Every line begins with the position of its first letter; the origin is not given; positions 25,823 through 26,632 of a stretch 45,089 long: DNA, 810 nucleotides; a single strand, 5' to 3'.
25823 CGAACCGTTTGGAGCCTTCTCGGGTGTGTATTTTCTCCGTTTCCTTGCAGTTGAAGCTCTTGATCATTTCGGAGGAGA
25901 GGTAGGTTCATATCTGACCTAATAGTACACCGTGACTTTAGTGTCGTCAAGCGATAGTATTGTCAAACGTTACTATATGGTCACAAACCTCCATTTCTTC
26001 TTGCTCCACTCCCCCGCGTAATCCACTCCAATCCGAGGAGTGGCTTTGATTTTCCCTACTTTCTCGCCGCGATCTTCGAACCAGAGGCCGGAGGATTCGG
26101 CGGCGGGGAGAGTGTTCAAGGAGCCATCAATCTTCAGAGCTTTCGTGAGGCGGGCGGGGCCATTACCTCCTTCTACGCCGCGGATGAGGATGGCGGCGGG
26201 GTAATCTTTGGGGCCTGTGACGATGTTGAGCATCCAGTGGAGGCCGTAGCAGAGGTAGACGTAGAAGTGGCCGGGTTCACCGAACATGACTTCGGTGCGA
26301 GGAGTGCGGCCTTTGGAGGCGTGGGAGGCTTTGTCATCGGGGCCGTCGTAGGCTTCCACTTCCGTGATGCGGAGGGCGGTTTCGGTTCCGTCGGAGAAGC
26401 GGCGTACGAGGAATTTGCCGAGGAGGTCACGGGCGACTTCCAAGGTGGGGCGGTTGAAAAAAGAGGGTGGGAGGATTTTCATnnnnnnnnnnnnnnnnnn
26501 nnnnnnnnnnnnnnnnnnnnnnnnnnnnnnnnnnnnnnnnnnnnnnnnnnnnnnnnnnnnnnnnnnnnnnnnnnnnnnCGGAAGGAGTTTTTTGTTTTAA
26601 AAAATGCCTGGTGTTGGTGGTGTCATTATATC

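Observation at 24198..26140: Three copies of the mpg 3' end delimit stacked toxin-antitoxin cassettes: an integration hotspot with no visible integrase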

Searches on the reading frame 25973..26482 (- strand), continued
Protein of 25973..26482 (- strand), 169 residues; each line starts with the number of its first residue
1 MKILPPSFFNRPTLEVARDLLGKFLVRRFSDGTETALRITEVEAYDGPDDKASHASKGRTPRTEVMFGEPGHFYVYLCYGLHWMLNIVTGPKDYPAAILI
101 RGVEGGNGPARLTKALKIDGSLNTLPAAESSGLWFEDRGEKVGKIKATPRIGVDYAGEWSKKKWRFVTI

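Call 20: find_encoding_contigs(protein=P0005, flank=10000, max_places=5)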
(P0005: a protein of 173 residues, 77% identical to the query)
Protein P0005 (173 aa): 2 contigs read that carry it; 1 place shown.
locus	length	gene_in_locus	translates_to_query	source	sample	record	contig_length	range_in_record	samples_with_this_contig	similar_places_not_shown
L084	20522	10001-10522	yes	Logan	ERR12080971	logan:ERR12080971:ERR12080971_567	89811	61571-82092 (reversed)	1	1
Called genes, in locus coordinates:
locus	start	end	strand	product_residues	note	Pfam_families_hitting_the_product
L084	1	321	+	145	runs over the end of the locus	PF13470:PIN_3 (weak), PF01850:PIN (weak)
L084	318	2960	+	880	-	PF00133:tRNA-synt_1, PF09334:tRNA-synt_1g (weak), PF00133:tRNA-synt_1, PF08264:Anticodon_1, PF10458:Val_tRNA-synt_C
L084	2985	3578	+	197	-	PF13428:TPR_14 (faint), PF14559:TPR_19 (faint)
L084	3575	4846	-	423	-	PF00709:Adenylsucc_synt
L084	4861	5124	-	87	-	-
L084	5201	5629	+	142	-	PF01161:PBP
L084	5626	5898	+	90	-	PF00708:Acylphosphatase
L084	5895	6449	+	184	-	PF02834:LigT_PEase, PF13563:2_5_RNA_ligase2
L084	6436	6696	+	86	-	PF01035:DNA_binding_1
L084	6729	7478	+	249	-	PF12705:PDDEXK_1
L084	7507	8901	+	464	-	PF07690:MFS_1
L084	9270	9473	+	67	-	PF10049:DUF2283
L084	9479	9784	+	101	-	PF08922:DUF1905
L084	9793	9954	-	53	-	-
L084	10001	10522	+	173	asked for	PF02245:Pur_DNA_glyco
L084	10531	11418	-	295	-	PF20247:DUF6602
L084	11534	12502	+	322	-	PF01259:SAICAR_synt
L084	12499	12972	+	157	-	PF00731:AIRC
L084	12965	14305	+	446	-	PF00206:Lyase_1, PF08328:ASL_C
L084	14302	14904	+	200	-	PF06559:DCD_N, PF22769:DCD, PF22569:DCD_C, PF00692:dUTPase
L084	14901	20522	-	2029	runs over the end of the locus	PF00155:Aminotran_1_2 (weak)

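Call 68: search_protein_families(library=pfam, proteins=[L147:8590-9183:+, L147:9192-9626:+, L147:10818-11489:+, L147:6868-7269:-, L148:3162-3794:-, L148:3878-4489:+, L003:6090-6896:+], max_evalue=0.01)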
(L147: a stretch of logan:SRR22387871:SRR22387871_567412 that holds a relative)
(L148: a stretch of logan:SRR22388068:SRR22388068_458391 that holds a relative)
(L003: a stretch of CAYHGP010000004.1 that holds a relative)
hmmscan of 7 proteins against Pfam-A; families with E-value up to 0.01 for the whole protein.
L147:8590-9183:+ (197 aa): 0 families

L147:9192-9626:+ (144 aa): 0 families

L147:10818-11489:+ (223 aa): 2 families
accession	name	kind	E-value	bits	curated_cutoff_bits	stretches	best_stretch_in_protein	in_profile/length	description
PF11185.13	DUF2971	-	0.00011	23.9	22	1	77-143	1-89/89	Protein of unknown function (DUF2971)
PF05847.17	Baculo_LEF-3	-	0.001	18.9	27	1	83-186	188-291/337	Nucleopolyhedrovirus late expression factor 3 (LEF-3)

L147:6868-7269:- (133 aa): 0 families

L148:3162-3794:- (210 aa): 2 families
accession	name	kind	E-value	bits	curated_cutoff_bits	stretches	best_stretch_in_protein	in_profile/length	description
PF13643.11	DUF4145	-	0.00032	21.1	23.1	1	79-139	35-81/88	Domain of unknown function (DUF4145)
PF05068.17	MtlR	-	0.0073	16.7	25.2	1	83-158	51-125/165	Mannitol repressor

L148:3878-4489:+ (203 aa): 0 families

L003:6090-6896:+ (268 aa): 0 families

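Call 69: search_protein_families(library=padloc, proteins=[L148:3162-3794:-, L147:10818-11489:+, L084:10531-11418:-, L147:8590-9183:+, L147:9192-9626:+], max_evalue=0.01)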
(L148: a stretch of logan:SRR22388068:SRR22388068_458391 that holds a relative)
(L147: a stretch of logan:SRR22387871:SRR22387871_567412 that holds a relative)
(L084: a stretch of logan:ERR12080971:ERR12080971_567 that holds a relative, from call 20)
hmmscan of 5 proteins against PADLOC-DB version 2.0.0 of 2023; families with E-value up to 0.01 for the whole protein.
L148:3162-3794:- (210 aa): 0 families

L147:10818-11489:+ (223 aa): 5 families
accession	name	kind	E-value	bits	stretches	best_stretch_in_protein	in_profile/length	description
PDLC04991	PDC-S31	-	5.9e-39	131.9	1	1-182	1-180/208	-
PDLC04990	PDC-S31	-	3.2e-24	84.1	1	51-164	100-220/259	-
PDLC04994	PDC-S31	-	1.4e-11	42.2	1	50-152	110-213/273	-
PDLC04992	PDC-S31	-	4.8e-07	27.8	1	59-154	55-167/220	-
PDLC04993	PDC-S31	-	4.2e-06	24.2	1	102-157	133-187/245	-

L084:10531-11418:- (295 aa): 3 families
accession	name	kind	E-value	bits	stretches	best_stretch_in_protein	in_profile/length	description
PDLC01495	PD_DExK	-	4.6e-21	72.8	1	4-134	4-123/123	"CAS-I,CAS-II,CAS-III,CAS-IV,CAS-V,CAS-VI; associated"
PDLC00745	Effector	-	8.8e-13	46.5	1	26-134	28-128/244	Endonuclease (NucC)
PDLC01051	NucC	-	1e-10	39.8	1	26-142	34-138/243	NucC nuclease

L147:8590-9183:+ (197 aa): 0 families

L147:9192-9626:+ (144 aa): 0 families

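Call 75: find_encoding_contigs(protein=P0010, flank=8000, max_places=6)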
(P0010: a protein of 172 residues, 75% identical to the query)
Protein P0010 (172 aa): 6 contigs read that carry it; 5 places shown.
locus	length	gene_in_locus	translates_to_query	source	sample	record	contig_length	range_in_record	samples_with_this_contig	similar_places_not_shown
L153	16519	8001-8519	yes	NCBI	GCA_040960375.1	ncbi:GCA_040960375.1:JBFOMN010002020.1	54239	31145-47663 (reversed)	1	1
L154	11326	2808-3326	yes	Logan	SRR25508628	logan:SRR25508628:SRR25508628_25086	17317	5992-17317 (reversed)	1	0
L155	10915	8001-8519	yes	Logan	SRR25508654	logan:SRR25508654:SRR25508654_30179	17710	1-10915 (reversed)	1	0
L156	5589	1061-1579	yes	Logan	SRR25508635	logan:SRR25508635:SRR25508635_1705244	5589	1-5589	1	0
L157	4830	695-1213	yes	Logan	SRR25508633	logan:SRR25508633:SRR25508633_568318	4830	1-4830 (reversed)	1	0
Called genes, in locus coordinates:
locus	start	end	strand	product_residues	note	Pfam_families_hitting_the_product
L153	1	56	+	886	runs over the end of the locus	PF00133:tRNA-synt_1, PF09334:tRNA-synt_1g (weak), PF00133:tRNA-synt_1, PF08264:Anticodon_1, PF10458:Val_tRNA-synt_C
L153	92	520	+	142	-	-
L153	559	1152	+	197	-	-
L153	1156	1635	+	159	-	-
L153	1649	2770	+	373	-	PF01134:GIDA (faint), PF01266:DAO (weak), PF07992:Pyr_redox_2 (faint), PF13450:NAD_binding_8 (weak), PF01593:Amino_oxidase (faint)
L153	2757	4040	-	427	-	PF00709:Adenylsucc_synt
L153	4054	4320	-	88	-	-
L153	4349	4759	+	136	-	PF01161:PBP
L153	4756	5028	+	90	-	PF00708:Acylphosphatase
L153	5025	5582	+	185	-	PF02834:LigT_PEase, PF13563:2_5_RNA_ligase2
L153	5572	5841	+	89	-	PF01035:DNA_binding_1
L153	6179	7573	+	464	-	PF07690:MFS_1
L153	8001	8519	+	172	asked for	PF02245:Pur_DNA_glyco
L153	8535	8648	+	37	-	-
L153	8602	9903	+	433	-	PF01555:N6_N4_Mtase (faint)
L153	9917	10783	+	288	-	-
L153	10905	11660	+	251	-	PF00089:Trypsin, PF13365:Trypsin_2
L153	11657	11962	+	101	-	-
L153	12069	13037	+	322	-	PF01259:SAICAR_synt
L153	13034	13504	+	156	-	PF00731:AIRC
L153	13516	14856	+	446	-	PF00206:Lyase_1, PF08328:ASL_C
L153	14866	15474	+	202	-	PF06559:DCD_N, PF22769:DCD, PF22569:DCD_C, PF00692:dUTPase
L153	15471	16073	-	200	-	-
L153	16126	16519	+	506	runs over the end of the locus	PF14010:PEPcase_2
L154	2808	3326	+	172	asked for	PF02245:Pur_DNA_glyco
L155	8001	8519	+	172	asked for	PF02245:Pur_DNA_glyco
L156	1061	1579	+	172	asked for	PF02245:Pur_DNA_glyco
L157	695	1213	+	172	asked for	PF02245:Pur_DNA_glyco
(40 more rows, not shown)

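Call 83: search_protein_families(library=ncbifam, proteins=[window:25973-26482:-], max_evalue=0.01)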
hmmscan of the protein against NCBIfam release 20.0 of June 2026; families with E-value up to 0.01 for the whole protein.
window:25973-26482:- (169 aa): 6 families
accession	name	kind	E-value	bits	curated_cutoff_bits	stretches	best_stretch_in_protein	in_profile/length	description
TIGR00567.1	3mg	subfamily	4.3e-52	176.5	116.35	2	4-104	1-102/192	DNA-3-methyladenine glycosylase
NF002001.0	PRK00802.1-1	equivalog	8.2e-44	149.6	272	2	4-104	3-103/202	DNA-3-methyladenine glycosylase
NF002003.0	PRK00802.1-3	equivalog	8.2e-44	149.4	182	2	4-104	7-102/203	DNA-3-methyladenine glycosylase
NF002004.0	PRK00802.1-4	equivalog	7.3e-42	143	211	1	2-167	5-168/182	DNA-3-methyladenine glycosylase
NF002002.0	PRK00802.1-2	equivalog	1.6e-37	128.8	249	2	2-104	4-105/197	DNA-3-methyladenine glycosylase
NF002005.0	PRK00802.1-5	equivalog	7.8e-15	55.2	229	1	2-91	7-94/230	DNA-3-methyladenine glycosylase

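Call 88: find_related_loci(query=window:25973-26482:-, collection=viral_contigs, flank=8000)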
Query window:25973-26482:- (169 aa) in viral_contigs; peptide patterns used: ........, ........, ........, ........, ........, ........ (x = any residue, [..] = any of these).
5 stretches matched a pattern, but none encodes a relative of the query by tblastn (E <= 1e-3).

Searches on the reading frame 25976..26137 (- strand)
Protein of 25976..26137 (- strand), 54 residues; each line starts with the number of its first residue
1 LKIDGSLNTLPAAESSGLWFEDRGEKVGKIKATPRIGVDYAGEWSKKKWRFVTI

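Call 74: find_related_loci(query=window:25976-26137:-, collection=viral_contigs, flank=6000)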
Query seq(54 aa) (54 aa) in viral_contigs; peptide patterns used: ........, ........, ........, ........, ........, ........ (x = any residue, [..] = any of these).
30 stretches matched a pattern, but none encodes a relative of the query by tblastn (E <= 1e-3).
